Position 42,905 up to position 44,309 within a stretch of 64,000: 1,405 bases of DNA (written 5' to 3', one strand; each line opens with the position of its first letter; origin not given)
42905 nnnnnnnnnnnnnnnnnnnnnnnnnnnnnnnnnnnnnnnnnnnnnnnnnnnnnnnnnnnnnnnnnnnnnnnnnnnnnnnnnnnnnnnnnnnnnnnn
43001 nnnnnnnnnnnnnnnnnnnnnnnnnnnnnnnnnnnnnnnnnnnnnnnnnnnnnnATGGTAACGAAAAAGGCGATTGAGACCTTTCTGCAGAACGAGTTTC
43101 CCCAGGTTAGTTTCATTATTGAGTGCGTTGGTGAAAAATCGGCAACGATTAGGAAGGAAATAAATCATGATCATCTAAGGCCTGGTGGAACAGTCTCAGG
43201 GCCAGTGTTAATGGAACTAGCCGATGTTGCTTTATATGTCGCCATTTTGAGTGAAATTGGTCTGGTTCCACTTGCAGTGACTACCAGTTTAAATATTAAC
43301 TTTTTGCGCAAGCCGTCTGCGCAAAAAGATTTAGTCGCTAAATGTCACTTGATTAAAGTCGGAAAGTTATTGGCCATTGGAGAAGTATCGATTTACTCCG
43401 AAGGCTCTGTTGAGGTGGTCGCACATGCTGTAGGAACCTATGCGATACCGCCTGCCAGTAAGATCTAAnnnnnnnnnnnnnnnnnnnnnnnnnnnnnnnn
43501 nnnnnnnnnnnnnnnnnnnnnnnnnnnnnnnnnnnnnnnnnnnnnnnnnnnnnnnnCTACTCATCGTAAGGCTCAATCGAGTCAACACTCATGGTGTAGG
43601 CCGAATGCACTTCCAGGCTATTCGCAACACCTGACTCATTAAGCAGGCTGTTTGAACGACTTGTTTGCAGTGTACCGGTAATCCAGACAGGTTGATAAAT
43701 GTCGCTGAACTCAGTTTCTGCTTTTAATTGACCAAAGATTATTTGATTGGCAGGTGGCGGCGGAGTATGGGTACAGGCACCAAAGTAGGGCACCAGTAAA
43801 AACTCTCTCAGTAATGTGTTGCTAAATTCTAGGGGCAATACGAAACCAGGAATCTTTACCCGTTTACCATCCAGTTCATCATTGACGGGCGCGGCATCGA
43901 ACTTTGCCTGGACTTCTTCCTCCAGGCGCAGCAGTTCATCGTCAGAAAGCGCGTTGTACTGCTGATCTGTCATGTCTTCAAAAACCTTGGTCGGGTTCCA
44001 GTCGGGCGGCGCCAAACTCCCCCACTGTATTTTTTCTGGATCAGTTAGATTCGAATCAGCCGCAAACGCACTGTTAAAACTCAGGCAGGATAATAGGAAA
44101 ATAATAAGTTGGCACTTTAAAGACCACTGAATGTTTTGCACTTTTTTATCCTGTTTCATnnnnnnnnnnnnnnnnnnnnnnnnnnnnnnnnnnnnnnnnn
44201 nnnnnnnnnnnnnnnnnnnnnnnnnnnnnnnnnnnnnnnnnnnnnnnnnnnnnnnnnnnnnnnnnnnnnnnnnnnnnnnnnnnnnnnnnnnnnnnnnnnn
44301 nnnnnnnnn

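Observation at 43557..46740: Zur-box-fronted four-gene cluster: His-rich periplasmic protein, ABC ATPase, FtsX-like permease, DUF3299. Putative zinc-starvation uptake system (Zrg-like).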

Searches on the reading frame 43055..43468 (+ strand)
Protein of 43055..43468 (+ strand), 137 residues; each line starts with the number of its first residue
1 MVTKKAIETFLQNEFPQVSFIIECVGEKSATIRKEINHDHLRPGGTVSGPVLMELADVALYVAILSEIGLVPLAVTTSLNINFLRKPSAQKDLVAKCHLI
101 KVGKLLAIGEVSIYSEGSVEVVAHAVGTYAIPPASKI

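Call 34: search_protein_families(library=pfam, proteins=[window:43055-43468:+], max_evalue=0.001)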
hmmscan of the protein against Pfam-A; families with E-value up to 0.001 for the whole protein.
window:43055-43468:+ (137 aa): 1 family
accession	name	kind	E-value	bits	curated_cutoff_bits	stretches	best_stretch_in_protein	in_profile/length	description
PF03061.28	4HBT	-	5.9e-12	46.2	20.6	1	44-120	1-77/79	Thioesterase superfamily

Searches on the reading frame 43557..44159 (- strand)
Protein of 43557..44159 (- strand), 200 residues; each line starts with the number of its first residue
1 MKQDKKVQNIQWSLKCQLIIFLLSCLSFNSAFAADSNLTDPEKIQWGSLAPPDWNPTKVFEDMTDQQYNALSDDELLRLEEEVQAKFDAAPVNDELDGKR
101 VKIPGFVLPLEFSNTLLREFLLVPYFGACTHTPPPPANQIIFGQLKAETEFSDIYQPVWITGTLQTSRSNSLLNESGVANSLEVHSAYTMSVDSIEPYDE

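Call 3: search_protein_families(library=pfam, proteins=[window:43557-44159:-], max_evalue=0.01)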
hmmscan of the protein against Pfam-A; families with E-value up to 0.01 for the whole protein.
window:43557-44159:- (200 aa): 1 family
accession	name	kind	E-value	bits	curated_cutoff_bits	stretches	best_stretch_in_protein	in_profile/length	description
PF11736.14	DUF3299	-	5e-38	130.8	22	1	46-196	1-138/139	Protein of unknown function (DUF3299)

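Call 4: search_protein_families(library=ncbifam, proteins=[window:43557-44159:-], max_evalue=0.01)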
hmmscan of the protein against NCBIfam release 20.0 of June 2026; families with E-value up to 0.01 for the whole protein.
window:43557-44159:- (200 aa): 0 families

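Call 11: search_solved_structures(query=window:43557-44159:-, max_evalue=1, show_alignments=2)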
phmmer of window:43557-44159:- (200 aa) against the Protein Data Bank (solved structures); distinct sequences matched with E-value up to 1: 1.
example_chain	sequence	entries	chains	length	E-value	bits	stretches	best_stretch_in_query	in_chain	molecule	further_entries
4hsp_A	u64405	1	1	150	3.2e-24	89.1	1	44-178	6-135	hypothetical protein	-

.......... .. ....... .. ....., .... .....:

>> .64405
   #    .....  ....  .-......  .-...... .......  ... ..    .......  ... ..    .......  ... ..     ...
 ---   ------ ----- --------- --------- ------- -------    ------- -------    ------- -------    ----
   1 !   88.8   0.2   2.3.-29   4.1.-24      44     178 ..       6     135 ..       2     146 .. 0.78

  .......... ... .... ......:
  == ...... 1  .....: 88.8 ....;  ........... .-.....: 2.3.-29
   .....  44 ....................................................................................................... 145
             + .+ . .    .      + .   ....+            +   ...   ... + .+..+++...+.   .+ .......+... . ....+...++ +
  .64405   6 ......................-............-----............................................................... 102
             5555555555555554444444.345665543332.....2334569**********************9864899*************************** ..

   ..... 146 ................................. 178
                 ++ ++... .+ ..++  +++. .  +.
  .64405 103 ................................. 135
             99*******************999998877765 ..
